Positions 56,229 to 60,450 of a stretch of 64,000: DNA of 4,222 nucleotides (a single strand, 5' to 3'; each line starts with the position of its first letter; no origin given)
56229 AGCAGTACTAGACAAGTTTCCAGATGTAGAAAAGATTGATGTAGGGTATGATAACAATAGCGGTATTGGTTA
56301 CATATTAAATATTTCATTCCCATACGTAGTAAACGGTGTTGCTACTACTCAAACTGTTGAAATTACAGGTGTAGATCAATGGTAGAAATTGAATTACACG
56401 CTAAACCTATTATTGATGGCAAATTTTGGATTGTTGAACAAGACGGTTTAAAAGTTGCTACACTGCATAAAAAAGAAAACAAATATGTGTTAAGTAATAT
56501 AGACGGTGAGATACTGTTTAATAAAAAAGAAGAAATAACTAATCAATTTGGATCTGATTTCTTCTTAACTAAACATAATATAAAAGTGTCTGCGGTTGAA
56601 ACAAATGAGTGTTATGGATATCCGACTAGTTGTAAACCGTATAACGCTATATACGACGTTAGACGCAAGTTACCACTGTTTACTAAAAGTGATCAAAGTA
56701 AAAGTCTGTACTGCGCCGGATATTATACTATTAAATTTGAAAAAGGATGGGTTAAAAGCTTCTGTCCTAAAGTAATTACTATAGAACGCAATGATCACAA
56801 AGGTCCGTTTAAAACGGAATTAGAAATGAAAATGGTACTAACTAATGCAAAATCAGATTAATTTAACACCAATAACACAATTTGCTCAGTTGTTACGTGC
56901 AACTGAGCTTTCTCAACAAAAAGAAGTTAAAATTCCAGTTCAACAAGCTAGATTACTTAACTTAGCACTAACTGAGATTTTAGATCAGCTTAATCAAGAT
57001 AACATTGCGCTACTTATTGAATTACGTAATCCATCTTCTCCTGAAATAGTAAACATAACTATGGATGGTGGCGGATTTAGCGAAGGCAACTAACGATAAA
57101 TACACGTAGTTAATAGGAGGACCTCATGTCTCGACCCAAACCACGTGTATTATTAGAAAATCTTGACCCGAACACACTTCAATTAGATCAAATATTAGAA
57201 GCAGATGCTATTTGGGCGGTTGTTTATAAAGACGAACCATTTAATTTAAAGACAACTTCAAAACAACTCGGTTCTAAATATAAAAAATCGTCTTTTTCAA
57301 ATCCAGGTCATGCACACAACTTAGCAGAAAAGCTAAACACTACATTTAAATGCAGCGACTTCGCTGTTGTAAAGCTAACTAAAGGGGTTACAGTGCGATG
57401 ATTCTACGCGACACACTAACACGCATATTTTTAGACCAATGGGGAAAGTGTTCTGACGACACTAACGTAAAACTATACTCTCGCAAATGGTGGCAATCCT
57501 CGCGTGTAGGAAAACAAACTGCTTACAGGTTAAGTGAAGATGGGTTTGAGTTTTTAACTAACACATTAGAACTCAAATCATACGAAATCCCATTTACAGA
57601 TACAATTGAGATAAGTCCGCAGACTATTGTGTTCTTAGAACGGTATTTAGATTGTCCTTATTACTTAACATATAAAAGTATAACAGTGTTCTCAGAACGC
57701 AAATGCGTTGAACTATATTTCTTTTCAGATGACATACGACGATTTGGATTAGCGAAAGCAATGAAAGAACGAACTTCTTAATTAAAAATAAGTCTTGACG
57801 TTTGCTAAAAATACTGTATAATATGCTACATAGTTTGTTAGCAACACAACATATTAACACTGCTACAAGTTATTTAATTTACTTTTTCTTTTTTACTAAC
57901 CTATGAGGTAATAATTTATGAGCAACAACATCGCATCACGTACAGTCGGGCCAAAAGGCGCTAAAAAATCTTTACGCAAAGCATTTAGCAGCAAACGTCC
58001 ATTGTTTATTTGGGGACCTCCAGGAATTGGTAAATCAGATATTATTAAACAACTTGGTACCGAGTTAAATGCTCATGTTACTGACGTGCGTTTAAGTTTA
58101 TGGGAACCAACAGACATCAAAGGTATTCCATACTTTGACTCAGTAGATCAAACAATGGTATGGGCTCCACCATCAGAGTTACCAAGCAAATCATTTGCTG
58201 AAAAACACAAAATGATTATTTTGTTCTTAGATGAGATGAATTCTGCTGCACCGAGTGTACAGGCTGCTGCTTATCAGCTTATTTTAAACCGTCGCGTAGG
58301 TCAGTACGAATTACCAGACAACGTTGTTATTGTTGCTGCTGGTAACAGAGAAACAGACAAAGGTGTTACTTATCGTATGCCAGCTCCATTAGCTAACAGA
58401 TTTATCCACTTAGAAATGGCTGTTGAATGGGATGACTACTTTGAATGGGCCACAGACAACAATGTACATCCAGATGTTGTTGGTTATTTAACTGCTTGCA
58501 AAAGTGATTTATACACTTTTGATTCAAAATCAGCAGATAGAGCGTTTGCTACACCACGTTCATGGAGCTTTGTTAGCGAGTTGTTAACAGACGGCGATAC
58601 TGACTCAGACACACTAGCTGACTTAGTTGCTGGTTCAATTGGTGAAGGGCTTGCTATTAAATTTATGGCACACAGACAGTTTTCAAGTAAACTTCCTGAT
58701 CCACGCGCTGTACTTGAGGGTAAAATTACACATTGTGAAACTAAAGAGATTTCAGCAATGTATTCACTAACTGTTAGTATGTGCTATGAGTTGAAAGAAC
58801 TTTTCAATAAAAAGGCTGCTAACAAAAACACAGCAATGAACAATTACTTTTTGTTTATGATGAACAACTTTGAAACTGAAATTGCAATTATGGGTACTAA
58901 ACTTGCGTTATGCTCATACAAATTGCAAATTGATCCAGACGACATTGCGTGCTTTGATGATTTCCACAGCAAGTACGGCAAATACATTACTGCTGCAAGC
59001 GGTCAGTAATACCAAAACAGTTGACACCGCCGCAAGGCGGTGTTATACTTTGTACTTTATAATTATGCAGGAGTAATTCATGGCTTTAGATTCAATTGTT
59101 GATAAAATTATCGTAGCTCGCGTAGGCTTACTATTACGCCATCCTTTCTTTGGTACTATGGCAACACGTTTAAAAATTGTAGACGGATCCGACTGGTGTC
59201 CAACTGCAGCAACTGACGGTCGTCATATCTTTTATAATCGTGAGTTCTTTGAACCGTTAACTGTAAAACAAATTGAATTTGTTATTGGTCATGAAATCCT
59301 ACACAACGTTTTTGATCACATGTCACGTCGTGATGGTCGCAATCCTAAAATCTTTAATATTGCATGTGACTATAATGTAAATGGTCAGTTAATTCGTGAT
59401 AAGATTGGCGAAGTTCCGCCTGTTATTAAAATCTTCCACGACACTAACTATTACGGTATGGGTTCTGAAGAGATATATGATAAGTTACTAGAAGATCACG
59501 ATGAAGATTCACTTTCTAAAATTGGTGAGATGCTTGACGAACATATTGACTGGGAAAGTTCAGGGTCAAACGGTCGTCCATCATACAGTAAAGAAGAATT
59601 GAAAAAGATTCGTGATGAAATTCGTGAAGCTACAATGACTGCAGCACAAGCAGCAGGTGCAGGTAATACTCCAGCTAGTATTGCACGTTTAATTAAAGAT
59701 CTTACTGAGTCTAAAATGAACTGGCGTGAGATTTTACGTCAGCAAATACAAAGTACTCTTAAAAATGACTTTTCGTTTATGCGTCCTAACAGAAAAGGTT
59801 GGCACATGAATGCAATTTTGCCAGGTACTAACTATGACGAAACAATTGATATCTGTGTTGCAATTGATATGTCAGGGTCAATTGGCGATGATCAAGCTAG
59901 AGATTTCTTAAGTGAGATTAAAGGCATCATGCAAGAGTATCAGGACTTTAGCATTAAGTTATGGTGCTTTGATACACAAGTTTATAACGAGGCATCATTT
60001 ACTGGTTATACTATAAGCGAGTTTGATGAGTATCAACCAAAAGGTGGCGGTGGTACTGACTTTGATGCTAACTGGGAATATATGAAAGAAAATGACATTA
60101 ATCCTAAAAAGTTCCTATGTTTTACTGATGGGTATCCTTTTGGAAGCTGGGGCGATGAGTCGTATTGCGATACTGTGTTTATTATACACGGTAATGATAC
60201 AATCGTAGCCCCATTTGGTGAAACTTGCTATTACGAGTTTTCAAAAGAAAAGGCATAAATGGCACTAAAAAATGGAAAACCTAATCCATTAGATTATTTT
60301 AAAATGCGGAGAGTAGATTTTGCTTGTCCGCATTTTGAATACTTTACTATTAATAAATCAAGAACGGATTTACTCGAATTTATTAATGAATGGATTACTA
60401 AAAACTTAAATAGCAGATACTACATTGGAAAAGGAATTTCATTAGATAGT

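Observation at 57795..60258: MoxR AAA+ ATPase plus HExxH-metallopeptidase-like/vWA partner, with unusual promoter-terminator architecture between them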

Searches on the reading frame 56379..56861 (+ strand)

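Call 10: search_protein_families(library=phrogs, proteins=[window:56379-56861:+], max_evalue=0.001)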
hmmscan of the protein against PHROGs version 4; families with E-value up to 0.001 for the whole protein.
window:56379-56861:+ (160 aa): 1 family
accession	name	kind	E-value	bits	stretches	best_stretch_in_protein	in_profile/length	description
phrog_15898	-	unknown function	1.7e-06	28.8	1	39-152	41-157/162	-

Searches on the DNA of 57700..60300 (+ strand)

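Call 4: search_dna_similar(query=window:57700-60300:+, collection=phages, mode=near)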
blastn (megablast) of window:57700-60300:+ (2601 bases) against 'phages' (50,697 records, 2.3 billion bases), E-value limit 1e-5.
No match.

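Call 36: search_rna_families(source=window, start=57700, end=59120, threshold=evalue, max_evalue=1)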
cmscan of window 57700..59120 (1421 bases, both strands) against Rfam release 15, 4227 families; matches with E-value up to 1: 0.
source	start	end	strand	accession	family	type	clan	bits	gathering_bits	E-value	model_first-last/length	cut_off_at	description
